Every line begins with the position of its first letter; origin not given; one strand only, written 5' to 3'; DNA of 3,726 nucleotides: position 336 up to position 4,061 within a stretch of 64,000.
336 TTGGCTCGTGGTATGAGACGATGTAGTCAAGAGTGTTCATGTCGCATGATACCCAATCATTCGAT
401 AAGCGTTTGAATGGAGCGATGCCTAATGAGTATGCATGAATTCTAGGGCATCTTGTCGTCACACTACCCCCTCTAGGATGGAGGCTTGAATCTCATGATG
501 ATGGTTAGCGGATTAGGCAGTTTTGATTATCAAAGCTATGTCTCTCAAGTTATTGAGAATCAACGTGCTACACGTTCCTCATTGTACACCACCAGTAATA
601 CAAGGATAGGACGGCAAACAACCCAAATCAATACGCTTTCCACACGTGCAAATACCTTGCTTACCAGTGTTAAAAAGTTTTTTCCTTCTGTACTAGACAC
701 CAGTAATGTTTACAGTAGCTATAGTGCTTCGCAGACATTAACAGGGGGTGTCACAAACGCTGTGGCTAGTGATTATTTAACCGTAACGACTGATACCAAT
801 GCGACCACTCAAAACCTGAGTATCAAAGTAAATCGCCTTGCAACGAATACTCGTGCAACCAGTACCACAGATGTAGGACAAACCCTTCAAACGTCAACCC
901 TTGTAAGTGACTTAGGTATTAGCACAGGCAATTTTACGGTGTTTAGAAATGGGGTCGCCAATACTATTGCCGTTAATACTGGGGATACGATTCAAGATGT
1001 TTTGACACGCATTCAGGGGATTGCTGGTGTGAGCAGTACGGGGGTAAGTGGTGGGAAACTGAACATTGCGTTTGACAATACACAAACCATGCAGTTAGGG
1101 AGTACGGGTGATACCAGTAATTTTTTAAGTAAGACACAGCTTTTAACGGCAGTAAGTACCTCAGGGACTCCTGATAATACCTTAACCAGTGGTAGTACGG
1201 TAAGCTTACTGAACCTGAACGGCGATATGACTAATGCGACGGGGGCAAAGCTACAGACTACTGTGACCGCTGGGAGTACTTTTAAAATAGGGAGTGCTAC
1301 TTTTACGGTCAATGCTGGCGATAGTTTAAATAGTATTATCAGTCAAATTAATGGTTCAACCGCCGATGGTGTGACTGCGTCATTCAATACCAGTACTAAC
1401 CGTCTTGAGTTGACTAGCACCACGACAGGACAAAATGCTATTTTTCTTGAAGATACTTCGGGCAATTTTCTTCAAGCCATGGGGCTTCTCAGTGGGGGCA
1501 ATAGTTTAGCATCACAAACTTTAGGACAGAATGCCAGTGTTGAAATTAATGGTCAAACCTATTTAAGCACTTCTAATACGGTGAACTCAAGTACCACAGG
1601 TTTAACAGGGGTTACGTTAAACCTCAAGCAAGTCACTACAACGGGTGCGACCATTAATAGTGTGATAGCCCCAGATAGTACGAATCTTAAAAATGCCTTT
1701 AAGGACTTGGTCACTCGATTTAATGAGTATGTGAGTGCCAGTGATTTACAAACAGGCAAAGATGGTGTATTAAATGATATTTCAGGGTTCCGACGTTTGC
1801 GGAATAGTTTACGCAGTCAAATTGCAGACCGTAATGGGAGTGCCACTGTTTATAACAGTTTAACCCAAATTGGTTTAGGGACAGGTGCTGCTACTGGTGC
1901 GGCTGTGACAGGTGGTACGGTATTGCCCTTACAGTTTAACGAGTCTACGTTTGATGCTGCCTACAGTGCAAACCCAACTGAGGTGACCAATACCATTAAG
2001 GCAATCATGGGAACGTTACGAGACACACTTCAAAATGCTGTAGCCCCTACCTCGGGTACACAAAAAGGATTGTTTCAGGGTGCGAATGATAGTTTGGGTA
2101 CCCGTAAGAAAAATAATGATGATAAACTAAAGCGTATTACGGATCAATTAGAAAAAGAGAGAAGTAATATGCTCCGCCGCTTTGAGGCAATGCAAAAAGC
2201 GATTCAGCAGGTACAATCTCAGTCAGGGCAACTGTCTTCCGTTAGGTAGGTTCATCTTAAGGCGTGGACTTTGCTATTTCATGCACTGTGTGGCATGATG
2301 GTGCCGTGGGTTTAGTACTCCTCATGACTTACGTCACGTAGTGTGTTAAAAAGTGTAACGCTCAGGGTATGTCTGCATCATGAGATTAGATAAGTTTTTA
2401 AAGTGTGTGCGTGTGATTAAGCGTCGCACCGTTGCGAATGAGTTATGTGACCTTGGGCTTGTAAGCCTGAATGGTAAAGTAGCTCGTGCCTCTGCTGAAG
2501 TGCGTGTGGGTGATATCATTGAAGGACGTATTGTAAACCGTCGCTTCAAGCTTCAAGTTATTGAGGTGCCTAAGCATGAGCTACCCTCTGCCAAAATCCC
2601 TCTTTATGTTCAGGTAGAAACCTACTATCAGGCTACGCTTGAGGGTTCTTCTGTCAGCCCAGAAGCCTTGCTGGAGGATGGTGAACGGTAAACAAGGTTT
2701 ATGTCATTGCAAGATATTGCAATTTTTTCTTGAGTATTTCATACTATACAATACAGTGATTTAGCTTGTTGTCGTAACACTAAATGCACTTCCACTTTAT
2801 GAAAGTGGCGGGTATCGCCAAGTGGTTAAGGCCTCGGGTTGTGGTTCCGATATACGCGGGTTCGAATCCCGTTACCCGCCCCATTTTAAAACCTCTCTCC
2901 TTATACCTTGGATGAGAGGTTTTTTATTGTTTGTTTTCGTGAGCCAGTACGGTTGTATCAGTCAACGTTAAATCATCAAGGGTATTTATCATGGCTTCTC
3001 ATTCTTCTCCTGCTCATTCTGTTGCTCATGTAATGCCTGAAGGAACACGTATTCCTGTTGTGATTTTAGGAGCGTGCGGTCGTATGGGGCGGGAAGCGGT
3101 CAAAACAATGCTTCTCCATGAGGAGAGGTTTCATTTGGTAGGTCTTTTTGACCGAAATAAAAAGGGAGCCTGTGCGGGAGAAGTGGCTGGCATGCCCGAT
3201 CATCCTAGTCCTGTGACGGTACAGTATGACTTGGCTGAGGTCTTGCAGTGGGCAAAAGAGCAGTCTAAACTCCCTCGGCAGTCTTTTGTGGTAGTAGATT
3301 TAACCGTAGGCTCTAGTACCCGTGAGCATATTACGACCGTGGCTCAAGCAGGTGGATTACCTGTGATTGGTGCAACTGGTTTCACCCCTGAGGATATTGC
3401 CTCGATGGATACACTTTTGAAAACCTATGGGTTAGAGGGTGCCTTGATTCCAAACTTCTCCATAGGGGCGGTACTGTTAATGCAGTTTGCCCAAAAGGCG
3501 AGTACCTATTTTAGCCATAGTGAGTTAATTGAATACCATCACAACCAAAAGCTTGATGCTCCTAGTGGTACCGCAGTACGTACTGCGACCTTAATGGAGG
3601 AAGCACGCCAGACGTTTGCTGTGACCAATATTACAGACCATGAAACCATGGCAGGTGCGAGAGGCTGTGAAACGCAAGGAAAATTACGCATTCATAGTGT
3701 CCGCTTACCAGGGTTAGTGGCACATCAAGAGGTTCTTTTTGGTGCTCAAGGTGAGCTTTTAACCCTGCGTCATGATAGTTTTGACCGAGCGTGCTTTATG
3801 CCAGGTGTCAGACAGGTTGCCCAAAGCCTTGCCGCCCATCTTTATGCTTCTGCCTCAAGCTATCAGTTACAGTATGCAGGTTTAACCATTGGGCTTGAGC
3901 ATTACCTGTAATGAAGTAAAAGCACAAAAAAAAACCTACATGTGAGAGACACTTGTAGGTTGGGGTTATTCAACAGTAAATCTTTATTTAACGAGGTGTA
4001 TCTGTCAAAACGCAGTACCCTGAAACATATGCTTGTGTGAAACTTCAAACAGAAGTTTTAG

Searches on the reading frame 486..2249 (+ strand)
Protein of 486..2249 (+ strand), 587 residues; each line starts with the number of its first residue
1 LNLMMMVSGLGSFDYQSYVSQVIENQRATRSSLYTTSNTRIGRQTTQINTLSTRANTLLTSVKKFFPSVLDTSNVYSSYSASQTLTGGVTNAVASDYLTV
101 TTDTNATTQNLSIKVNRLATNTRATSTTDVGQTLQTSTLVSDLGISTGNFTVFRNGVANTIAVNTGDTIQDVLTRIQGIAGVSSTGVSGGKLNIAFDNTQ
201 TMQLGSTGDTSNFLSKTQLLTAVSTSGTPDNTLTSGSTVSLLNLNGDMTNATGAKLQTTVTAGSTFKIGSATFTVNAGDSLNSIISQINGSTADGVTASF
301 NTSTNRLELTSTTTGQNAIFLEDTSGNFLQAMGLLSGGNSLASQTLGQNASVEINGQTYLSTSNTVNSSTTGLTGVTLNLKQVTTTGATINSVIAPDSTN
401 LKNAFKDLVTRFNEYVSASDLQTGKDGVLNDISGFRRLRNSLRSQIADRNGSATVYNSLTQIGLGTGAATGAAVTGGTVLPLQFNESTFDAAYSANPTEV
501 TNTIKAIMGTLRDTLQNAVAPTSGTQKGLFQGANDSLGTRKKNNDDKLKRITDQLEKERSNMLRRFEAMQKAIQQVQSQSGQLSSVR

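Call 14: search_protein_families(library=pfam, proteins=[window:486-2249:+], max_evalue=0.001)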
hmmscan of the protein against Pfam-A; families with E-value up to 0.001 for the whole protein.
window:486-2249:+ (587 aa): 3 families
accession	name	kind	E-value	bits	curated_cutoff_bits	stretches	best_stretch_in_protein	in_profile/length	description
PF07195.17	FliD_C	-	8.3e-29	101.1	25.4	1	347-577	1-235/236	Flagellar hook-associated protein 2 C-terminus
PF02465.23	FliD_N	-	2.8e-07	31.5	24.8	1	13-121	3-96/97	Flagellar hook-associated protein 2 N-terminus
PF07196.18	Flagellin_IN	-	4.5e-07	30.4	22.7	1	268-313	12-55/55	Flagellin hook IN motif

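Call 62: find_encoding_contigs(protein=window:486-2249:+, flank=10000, max_places=3)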
Protein window:486-2249:+ (587 aa): no gene with exactly this product is on record in the collection.

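Call 75: find_encoding_contigs(protein=window:495-2249:+, flank=10000, max_places=3)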
Protein window:495-2249:+ (584 aa): 1 contig read that carries it; 1 place shown.
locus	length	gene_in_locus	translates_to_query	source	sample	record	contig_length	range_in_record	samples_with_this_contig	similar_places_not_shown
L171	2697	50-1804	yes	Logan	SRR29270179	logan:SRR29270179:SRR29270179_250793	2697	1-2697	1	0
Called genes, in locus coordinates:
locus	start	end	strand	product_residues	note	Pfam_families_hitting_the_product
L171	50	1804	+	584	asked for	PF02465:FliD_N (weak), PF07196:Flagellin_IN (weak), PF07195:FliD_C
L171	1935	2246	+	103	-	PF01479:S4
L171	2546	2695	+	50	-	?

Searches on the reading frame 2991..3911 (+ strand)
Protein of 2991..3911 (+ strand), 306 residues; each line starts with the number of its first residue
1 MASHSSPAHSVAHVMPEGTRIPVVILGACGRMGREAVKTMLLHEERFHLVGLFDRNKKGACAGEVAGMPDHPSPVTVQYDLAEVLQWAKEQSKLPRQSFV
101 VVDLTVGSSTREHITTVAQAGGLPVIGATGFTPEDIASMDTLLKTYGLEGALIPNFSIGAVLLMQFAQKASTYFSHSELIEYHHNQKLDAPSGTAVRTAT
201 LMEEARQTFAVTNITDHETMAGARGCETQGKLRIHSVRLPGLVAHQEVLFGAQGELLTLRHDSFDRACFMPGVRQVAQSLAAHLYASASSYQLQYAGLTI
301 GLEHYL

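Call 14: search_protein_families(library=pfam, proteins=[window:2991-3911:+], max_evalue=0.001)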
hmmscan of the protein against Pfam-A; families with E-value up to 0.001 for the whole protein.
window:2991-3911:+ (306 aa): 2 families
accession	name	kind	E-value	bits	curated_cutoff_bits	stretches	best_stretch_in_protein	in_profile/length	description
PF05173.19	DapB_C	-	2.2e-29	102.4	27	1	159-281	1-108/121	Dihydrodipicolinate reductase, C-terminus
PF01113.26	DapB_N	-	4.3e-19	69.3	25.6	1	21-155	1-123/124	Dihydrodipicolinate reductase, N-terminus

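Call 61: find_encoding_contigs(protein=window:2991-3911:+, flank=10000, max_places=3)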
Protein window:2991-3911:+ (306 aa): no gene with exactly this product is on record in the collection.
